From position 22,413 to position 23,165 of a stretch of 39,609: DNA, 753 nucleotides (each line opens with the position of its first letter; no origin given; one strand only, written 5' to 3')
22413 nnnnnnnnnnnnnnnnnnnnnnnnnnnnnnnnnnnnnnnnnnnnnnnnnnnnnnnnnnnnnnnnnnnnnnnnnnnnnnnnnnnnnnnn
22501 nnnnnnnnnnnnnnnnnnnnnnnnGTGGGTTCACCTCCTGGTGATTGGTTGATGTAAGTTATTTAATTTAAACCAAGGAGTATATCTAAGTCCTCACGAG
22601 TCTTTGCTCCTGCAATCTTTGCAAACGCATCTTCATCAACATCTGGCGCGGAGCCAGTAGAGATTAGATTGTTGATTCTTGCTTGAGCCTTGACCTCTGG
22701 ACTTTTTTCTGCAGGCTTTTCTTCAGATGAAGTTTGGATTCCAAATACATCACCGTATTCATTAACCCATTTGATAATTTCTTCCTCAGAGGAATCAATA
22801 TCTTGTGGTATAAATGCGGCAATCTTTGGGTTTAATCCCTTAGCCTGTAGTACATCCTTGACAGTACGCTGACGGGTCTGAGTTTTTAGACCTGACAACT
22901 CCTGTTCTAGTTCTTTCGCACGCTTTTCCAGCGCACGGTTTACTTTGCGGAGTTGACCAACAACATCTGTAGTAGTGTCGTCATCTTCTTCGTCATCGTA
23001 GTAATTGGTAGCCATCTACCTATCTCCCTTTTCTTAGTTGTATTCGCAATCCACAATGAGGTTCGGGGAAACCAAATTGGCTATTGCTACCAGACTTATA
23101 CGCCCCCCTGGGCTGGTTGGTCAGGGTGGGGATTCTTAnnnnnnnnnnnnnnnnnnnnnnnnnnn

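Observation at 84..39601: The perfect 8-bp palindrome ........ occurs 41 times in a 39.5-kb phage genome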

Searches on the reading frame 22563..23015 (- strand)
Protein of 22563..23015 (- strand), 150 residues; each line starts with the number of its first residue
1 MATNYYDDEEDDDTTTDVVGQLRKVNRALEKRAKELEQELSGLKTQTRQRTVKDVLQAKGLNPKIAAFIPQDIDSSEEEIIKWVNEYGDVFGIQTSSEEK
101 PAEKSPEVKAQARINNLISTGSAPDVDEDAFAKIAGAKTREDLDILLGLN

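Call 91: search_protein_families(library=pfam, proteins=[window:22563-23015:-], max_evalue=0.01)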
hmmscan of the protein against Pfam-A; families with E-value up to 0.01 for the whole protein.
window:22563-23015:- (150 aa): 1 family
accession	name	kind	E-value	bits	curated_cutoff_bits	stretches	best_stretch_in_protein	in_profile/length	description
PF14265.11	DUF4355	-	0.0041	17.8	25.4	1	27-72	49-95/124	Capsid assembly scaffolding protein Gp46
